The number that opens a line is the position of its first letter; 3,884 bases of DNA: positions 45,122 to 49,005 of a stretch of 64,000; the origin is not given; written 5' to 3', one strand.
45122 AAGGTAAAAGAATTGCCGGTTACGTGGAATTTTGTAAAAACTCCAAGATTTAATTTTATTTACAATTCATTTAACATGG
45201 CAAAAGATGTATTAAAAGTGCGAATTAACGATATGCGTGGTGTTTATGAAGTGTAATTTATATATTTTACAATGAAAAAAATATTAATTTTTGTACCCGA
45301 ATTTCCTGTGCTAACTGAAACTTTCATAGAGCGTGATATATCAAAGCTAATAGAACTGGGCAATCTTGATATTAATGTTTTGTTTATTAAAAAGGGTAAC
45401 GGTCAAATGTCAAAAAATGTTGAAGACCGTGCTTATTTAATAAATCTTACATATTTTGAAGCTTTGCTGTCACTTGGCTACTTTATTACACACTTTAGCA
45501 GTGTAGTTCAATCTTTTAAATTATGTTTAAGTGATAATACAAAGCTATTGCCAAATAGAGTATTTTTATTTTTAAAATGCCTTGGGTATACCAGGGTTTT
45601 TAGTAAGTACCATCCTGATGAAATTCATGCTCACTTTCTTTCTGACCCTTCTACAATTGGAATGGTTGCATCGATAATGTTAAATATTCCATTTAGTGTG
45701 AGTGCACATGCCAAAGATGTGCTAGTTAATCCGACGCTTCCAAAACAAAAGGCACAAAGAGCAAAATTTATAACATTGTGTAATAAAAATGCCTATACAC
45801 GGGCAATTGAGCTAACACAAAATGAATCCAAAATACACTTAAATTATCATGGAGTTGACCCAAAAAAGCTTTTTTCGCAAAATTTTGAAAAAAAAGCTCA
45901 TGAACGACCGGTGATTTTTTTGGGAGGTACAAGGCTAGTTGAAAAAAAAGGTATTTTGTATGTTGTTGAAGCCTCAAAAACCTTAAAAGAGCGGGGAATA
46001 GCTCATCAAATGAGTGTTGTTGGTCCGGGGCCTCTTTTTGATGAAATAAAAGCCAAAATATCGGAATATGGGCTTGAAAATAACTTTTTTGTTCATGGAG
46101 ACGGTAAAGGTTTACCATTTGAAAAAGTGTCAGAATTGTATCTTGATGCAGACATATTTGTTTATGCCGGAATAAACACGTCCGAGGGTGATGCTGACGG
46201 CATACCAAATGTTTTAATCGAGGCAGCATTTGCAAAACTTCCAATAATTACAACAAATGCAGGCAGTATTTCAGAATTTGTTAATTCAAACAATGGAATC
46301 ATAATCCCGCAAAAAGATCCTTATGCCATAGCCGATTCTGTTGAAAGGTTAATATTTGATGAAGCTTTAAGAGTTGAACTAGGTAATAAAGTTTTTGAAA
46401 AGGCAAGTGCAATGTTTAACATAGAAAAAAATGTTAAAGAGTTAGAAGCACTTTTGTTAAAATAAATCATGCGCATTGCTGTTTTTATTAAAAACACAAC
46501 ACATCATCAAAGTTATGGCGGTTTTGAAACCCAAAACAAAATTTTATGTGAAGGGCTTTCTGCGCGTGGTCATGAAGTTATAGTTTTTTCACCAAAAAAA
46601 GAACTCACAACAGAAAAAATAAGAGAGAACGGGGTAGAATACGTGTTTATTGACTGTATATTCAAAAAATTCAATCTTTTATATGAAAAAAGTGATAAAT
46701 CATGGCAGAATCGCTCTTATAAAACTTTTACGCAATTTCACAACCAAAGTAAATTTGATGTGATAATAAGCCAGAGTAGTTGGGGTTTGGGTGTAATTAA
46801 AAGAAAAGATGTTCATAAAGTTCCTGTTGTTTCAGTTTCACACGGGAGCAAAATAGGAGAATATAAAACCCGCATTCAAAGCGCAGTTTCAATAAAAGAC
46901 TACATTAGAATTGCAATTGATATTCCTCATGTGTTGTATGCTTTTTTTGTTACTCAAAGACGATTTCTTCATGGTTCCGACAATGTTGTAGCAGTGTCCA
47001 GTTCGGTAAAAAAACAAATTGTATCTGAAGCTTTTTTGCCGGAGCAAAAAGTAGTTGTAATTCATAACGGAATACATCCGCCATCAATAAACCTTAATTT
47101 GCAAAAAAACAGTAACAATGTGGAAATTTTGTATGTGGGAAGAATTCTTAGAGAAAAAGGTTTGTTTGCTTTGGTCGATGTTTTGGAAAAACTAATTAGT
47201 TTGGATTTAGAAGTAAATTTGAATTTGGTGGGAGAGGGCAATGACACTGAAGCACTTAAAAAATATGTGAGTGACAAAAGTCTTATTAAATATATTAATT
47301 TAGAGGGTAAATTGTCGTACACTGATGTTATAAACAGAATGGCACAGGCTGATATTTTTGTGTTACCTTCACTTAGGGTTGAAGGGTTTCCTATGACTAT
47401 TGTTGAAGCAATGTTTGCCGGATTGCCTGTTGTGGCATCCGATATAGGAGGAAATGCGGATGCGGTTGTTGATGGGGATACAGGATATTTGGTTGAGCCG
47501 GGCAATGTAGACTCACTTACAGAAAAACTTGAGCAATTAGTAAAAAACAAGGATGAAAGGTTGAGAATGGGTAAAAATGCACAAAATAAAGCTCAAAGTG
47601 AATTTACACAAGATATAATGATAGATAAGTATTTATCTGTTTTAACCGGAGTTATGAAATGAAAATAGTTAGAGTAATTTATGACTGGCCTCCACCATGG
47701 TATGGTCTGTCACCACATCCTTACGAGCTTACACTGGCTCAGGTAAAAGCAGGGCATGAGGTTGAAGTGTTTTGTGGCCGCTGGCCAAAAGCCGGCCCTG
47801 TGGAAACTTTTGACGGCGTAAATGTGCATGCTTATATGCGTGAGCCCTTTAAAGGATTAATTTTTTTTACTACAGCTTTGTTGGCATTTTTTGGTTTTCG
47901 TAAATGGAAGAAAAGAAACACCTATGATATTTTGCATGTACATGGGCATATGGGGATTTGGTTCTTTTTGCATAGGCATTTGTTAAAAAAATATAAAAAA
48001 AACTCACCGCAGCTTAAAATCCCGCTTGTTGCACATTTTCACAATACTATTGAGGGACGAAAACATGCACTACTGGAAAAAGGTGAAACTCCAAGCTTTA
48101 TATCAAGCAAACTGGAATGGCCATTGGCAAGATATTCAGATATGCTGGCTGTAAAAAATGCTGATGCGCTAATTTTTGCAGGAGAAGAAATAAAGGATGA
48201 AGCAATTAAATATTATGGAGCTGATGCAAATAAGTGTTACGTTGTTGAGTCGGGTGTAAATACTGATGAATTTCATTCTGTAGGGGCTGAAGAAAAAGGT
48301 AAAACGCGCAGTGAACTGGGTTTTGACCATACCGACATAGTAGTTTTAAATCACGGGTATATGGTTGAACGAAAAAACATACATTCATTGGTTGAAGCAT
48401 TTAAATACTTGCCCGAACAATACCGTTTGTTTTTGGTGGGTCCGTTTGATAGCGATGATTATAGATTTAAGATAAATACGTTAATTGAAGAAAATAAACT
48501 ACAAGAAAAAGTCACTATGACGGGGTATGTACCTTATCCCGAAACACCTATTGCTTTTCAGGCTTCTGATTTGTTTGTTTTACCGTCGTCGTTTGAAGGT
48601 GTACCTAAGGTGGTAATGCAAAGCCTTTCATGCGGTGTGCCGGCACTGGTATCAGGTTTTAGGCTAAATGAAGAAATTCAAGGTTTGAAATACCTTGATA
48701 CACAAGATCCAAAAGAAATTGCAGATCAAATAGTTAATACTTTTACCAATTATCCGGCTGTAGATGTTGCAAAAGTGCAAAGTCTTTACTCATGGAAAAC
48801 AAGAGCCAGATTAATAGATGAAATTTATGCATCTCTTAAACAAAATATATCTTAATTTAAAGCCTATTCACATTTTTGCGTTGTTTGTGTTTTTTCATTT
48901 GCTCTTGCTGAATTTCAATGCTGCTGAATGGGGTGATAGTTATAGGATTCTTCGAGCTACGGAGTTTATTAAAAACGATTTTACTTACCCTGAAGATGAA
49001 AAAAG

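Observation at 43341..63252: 20-kb, 15-gene glycosylation island built from repeated GtrB/GtrA/GT-C-type modules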

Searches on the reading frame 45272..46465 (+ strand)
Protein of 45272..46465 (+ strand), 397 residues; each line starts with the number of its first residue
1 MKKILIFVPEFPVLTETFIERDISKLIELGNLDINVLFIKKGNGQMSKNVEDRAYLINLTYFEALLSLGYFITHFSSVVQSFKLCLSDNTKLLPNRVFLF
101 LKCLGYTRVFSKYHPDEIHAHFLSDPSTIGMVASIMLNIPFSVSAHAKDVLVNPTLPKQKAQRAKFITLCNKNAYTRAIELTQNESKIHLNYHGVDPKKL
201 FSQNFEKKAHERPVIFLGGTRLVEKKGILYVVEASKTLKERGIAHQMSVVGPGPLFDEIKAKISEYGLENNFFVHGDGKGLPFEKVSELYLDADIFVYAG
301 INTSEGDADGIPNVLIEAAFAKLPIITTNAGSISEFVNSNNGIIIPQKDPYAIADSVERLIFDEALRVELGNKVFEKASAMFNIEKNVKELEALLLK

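Call 3: search_protein_families(library=pfam, proteins=[window:45272-46465:+], max_evalue=0.01)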
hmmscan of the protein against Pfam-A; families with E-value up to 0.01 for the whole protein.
window:45272-46465:+ (397 aa): 3 families
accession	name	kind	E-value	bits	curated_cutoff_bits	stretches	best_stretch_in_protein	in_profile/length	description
PF00534.26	Glycos_transf_1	-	1.5e-24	86.9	26.4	1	206-373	7-168/172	Glycosyl transferases group 1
PF13692.12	Glyco_trans_1_4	-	8.2e-22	78.4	27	1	214-361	4-140/142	Glycosyl transferases group 1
PF13439.12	Glyco_transf_4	-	0.00064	20.2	28.5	1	94-198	52-169/170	Glycosyltransferase Family 4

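Call 10: search_protein_families(library=ncbifam, proteins=[window:45272-46465:+], max_evalue=0.001)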
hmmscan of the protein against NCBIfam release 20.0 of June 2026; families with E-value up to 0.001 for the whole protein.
window:45272-46465:+ (397 aa): 23 families
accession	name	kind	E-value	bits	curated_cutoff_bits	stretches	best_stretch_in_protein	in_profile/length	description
NF041876.1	EPS_EpsE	equivalog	1.1e-30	107.2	400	1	6-389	3-387/389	exopolysaccharide biosynthesis GT4 family glycosyltransferase EpsE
TIGR04005.1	wcaL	equivalog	2.2e-29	102.5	537.6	1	133-395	143-403/406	colanic acid biosynthesis glycosyltransferase WcaL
NF047684.1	TeichurnBiosyTuaC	equivalog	8e-22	77.7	550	1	112-392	106-383/391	teichuronic acid biosynthesis protein TuaC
TIGR03088.1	stp2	hypoth_equivalog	4.3e-18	65.5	409.05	1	181-394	155-369/374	TIGR03088 family PEP-CTERM/XrtA system glycosyltransferase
NF038298.1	EPS_HpsO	equivalog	1.7e-13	50.1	575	1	201-382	191-371/388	hormogonium polysaccharide biosynthesis glycosyltransferase HpsO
TIGR03999.1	thiol_BshA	equivalog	4e-12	45.7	273.7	1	200-394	188-369/375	N-acetyl-alpha-D-glucosaminyl L-malate synthase BshA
NF050056.1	ProtGlycPglH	equivalog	2.3e-10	40.1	600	1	109-384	79-339/354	GalNAc-alpha-(1->4)-GalNAc-alpha-(1->3)-diNAcBac-PP-undecaprenol alpha-1,4-N-acetyl-D-galactosaminyltransferase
NF050063.1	ProtGlycPglJ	equivalog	4.1e-10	39.4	500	1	152-381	133-350/363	N-acetylgalactosamine-N,N'-diacetylbacillosaminyl-diphospho-undecaprenol 4-alpha-N-acetylgalactosaminyltransferase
NF038255.1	exopoly_VpsD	equivalog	4.8e-10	38.8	300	1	107-336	94-320/381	VpsD family glycosyltransferase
NF038229.1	Glyco4_Geo_Pelo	equivalog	6e-10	38.7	400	1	159-395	105-333/338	GPMC system family 4 glycosyltransferase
NF011726.0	PRK15179.1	equivalog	1.7e-08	33.2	733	1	221-386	525-682/694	Vi polysaccharide biosynthesis protein TviE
NF007640.0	PRK10307.1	subfamily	4.2e-07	29.2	276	1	213-393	229-402/411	WcaI family glycosyltransferase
TIGR02149.1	glgA_Coryne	subfamily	1.1e-06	28.1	302.4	1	210-385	202-377/391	glycogen synthase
NF053787.1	GlcN_PG_synth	equivalog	1.3e-06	27.5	480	1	282-391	251-352/361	N-acetylglucosaminyl phosphatidylglycerol synthase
TIGR04063.1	stp3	hypoth_equivalog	1.5e-06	27.4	442.05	1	223-369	223-366/397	TIGR04063 family PEP-CTERM/XrtA system glycosyltransferase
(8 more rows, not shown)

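Call 73: search_solved_structures(query=window:45272-46465:+, max_evalue=0.00001)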
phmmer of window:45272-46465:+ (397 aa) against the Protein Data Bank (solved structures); distinct sequences matched with E-value up to 0.00001: 10.
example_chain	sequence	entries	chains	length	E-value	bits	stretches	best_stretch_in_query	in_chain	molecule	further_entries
3mbo_A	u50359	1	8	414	1.6e-06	31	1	112-394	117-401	Glycosyltransferase, group 1 family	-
5d00_A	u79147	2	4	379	1.7e-06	30.9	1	109-392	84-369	N-acetyl-alpha-D-glucosaminyl L-malate synthase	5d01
2jjm_A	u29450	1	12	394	2.1e-06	30.6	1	112-394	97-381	GLYCOSYL TRANSFERASE, GROUP 1 FAMILY PROTEIN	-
4x7m_A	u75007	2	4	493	4.5e-06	29.5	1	170-385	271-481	TarM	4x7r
4x6l_A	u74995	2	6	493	4.6e-06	29.5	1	170-385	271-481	TarM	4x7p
4wac_A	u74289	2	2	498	4.7e-06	29.4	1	170-385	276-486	Glycosyl transferase, group 1 family protein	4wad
6eji_A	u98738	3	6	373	5.4e-06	29.2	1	116-390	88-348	WlaC protein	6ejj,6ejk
7qnt_AAA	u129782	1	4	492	7.1e-06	28.8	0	220-386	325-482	TarM(Se)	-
7qd7_AAA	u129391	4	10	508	7.5e-06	28.8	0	220-386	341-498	TarM(Se)_G117R | TarM(Se)_G117R-4RboP | TarM(Se)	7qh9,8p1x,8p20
5i45_A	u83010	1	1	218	8.6e-06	28.6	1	221-389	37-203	Glycosyl transferases group 1 family protein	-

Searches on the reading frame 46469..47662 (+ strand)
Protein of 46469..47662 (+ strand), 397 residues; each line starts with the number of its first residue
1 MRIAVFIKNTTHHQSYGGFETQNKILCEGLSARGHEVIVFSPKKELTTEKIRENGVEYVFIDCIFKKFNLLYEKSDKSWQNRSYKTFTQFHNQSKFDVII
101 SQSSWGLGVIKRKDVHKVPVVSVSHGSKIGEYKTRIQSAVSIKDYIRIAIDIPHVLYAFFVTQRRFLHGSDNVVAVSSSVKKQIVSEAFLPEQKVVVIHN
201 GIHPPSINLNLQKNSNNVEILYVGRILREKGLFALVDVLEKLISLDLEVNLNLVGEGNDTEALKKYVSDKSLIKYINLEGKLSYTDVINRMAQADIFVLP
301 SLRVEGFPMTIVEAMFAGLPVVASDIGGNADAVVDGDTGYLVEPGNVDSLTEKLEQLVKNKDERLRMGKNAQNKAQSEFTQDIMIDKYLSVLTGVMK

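Call 3: search_protein_families(library=pfam, proteins=[window:46469-47662:+], max_evalue=0.01)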
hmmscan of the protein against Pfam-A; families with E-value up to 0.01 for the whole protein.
window:46469-47662:+ (397 aa): 6 families
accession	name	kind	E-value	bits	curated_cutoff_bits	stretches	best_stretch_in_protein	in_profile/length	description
PF00534.26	Glycos_transf_1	-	1.1e-41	142.7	26.4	1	212-373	10-171/172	Glycosyl transferases group 1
PF13692.12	Glyco_trans_1_4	-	2.4e-32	112.6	27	1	219-360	3-142/142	Glycosyl transferases group 1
PF13439.12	Glyco_transf_4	-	2.5e-19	70.4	28.5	1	16-203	1-167/170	Glycosyltransferase Family 4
PF20706.3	GT4-conflict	-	2.5e-15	56.8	26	1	162-333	139-320/385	Family 4 Glycosyltransferase in conflict systems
PF13579.12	Glyco_trans_4_4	-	1.5e-12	48.6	29.7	1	17-201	1-158/158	Glycosyl transferase 4-like domain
PF13524.12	Glyco_trans_1_2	-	2.2e-07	31.3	25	1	248-385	14-139/144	Glycosyl transferase-like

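Call 10: search_protein_families(library=ncbifam, proteins=[window:46469-47662:+], max_evalue=0.001)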
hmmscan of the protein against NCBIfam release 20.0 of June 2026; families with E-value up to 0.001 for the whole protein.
window:46469-47662:+ (397 aa): 44 families (the best 25 are shown)
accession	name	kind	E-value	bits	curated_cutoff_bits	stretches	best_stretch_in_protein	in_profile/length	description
TIGR03088.1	stp2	hypoth_equivalog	7.8e-37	127.2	409.05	1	172-392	139-370/374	TIGR03088 family PEP-CTERM/XrtA system glycosyltransferase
NF041876.1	EPS_EpsE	equivalog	3.8e-31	108.7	400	1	210-382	207-383/389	exopolysaccharide biosynthesis GT4 family glycosyltransferase EpsE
TIGR03999.1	thiol_BshA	equivalog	3.1e-30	105.4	273.7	1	167-395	142-373/375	N-acetyl-alpha-D-glucosaminyl L-malate synthase BshA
NF007396.0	PRK09922.1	equivalog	5.8e-30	104.4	385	1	167-362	133-328/361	lipopolysaccharide 1,6-galactosyltransferase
TIGR02149.1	glgA_Coryne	subfamily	3.7e-29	102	302.4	1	167-393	142-388/391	glycogen synthase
TIGR04063.1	stp3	hypoth_equivalog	8.6e-24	84.1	442.05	1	167-394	155-394/397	TIGR04063 family PEP-CTERM/XrtA system glycosyltransferase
TIGR04157.1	glyco_rSAM_CFB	subfamily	1.4e-23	83.6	400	1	158-391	158-405/406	TIGR04157 family glycosyltransferase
NF038229.1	Glyco4_Geo_Pelo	equivalog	2.7e-23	82.5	400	1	164-396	104-337/338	GPMC system family 4 glycosyltransferase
NF046085.1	XrtY_assoc_Gly1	equivalog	2.9e-23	82.4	400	1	174-395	164-384/387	XrtY-associated glycosyltransferase XYAG1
NF038295.1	EPS_HpsP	equivalog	3.8e-23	82.1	550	1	179-391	162-383/388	hormogonium polysaccharide biosynthesis glycosyltransferase HpsP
NF047880.1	glyco_SdgA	exception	1.2e-22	80.2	800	1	174-391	272-486/488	serine-aspartate repeat adhesin O-glycosyltransferase SdgA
NF047684.1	TeichurnBiosyTuaC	equivalog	2.6e-22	79.3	550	1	210-381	212-375/391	teichuronic acid biosynthesis protein TuaC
NF012028.0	PRK15484.1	subfamily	2.5e-20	72.9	618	1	174-388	143-371/380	lipopolysaccharide N-acetylglucosaminyltransferase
TIGR04005.1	wcaL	equivalog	8.6e-19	67.7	537.6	1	154-392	159-403/406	colanic acid biosynthesis glycosyltransferase WcaL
NF041010.1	glycosy_Agl16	equivalog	1.7e-17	63.3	575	1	162-376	126-333/352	glycosylation protein Agl16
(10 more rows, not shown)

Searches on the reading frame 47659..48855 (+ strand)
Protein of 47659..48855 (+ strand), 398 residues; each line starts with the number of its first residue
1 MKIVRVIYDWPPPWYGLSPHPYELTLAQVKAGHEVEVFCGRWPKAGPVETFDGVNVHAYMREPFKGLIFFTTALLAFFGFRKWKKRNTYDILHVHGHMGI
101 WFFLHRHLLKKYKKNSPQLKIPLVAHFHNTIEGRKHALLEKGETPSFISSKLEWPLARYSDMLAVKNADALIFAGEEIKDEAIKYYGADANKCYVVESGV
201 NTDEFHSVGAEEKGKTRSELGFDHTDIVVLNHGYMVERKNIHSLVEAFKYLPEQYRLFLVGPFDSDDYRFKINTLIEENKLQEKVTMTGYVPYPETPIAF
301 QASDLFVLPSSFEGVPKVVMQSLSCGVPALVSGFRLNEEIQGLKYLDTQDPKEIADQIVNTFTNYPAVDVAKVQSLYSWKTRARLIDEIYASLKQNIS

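Call 3: search_protein_families(library=pfam, proteins=[window:47659-48855:+], max_evalue=0.01)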
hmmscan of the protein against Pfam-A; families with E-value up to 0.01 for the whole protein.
window:47659-48855:+ (398 aa): 6 families
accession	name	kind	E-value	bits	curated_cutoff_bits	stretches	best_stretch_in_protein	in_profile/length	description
PF13439.12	Glyco_transf_4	-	1.1e-23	84.5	28.5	1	16-204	3-170/170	Glycosyltransferase Family 4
PF00534.26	Glycos_transf_1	-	1.2e-22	80.7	26.4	1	215-355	4-149/172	Glycosyl transferases group 1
PF13692.12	Glyco_trans_1_4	-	5.2e-18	66.1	27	1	228-363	3-141/142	Glycosyl transferases group 1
PF13579.12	Glyco_trans_4_4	-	6.9e-13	49.7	29.7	1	16-197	2-156/158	Glycosyl transferase 4-like domain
PF08323.17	Glyco_transf_5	-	0.0012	19.1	22.7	0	67-181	111-223/239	Starch synthase catalytic domain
PF13477.12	Glyco_trans_4_2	-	0.0015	19.1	23.4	1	30-104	22-90/139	Glycosyl transferase 4-like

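Call 10: search_protein_families(library=ncbifam, proteins=[window:47659-48855:+], max_evalue=0.001)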
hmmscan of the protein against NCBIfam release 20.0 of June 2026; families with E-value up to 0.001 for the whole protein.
window:47659-48855:+ (398 aa): 28 families (the best 25 are shown)
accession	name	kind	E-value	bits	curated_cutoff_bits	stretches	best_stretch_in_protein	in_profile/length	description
TIGR04047.1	MSMEG_0565_glyc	hypoth_equivalog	1.1e-20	74.1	259.85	1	164-391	135-372/373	MSMEG_0565 family glycosyltransferase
NF053513.1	Gtran_IagA_BgsA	equivalog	5.6e-18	65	460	1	85-339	40-272/333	LTA glycolipid anchor biosynthesis glycosyltransferase, IagA/BgsA family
NF047684.1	TeichurnBiosyTuaC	equivalog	1.1e-17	64.1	550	1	163-331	160-318/391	teichuronic acid biosynthesis protein TuaC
TIGR03449.1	mycothiol_MshA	equivalog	3.2e-16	59.3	462.5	1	31-391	37-401/406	D-inositol-3-phosphate glycosyltransferase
TIGR04157.1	glyco_rSAM_CFB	subfamily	4e-15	55.7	400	1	104-332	101-330/406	TIGR04157 family glycosyltransferase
TIGR02149.1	glgA_Coryne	subfamily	3.7e-13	49.4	302.4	1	157-332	134-313/391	glycogen synthase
NF038295.1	EPS_HpsP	equivalog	4.5e-12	45.7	550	1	167-361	154-349/388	hormogonium polysaccharide biosynthesis glycosyltransferase HpsP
TIGR03088.1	stp2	hypoth_equivalog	8.2e-12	44.8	409.05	1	189-332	158-302/374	TIGR03088 family PEP-CTERM/XrtA system glycosyltransferase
NF049987.1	DaglGlyslTfaseDgs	equivalog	1e-10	41.1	500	1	85-336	40-265/332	processive diacylglycerol alpha-glucosyltransferase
NF041876.1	EPS_EpsE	equivalog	1.4e-10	41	400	1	166-362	160-359/389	exopolysaccharide biosynthesis GT4 family glycosyltransferase EpsE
NF046085.1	XrtY_assoc_Gly1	equivalog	5.2e-10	38.7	400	1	235-365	218-350/387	XrtY-associated glycosyltransferase XYAG1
NF049988.1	MGlcDAGSynMgs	equivalog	5.6e-10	39.1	400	1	30-331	30-318/398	alpha-monoglucosyldiacylglycerol synthase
NF050063.1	ProtGlycPglJ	equivalog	6.7e-10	38.7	500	1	142-327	117-290/363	N-acetylgalactosamine-N,N'-diacetylbacillosaminyl-diphospho-undecaprenol 4-alpha-N-acetylgalactosaminyltransferase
NF053787.1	GlcN_PG_synth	equivalog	9.1e-10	37.9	480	1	191-393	164-359/361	N-acetylglucosaminyl phosphatidylglycerol synthase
TIGR04063.1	stp3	hypoth_equivalog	1.3e-09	37.5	442.05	1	152-310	142-297/397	TIGR04063 family PEP-CTERM/XrtA system glycosyltransferase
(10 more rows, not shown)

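Call 72: search_solved_structures(query=window:47659-48855:+, max_evalue=0.00001)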
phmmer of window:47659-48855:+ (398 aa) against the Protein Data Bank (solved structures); distinct sequences matched with E-value up to 0.00001: 4.
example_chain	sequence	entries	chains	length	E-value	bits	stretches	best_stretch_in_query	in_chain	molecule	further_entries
6kih_A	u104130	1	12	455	4.9e-12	48.7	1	164-391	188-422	Tll1590 protein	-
6tvp_A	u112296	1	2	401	2e-08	36.8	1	157-332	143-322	Alpha-maltose-1-phosphate synthase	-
3c4q_A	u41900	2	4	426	2e-08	36.7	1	29-332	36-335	Predicted glycosyltransferases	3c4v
3c48_A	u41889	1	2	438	2.2e-08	36.6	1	29-332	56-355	Predicted glycosyltransferases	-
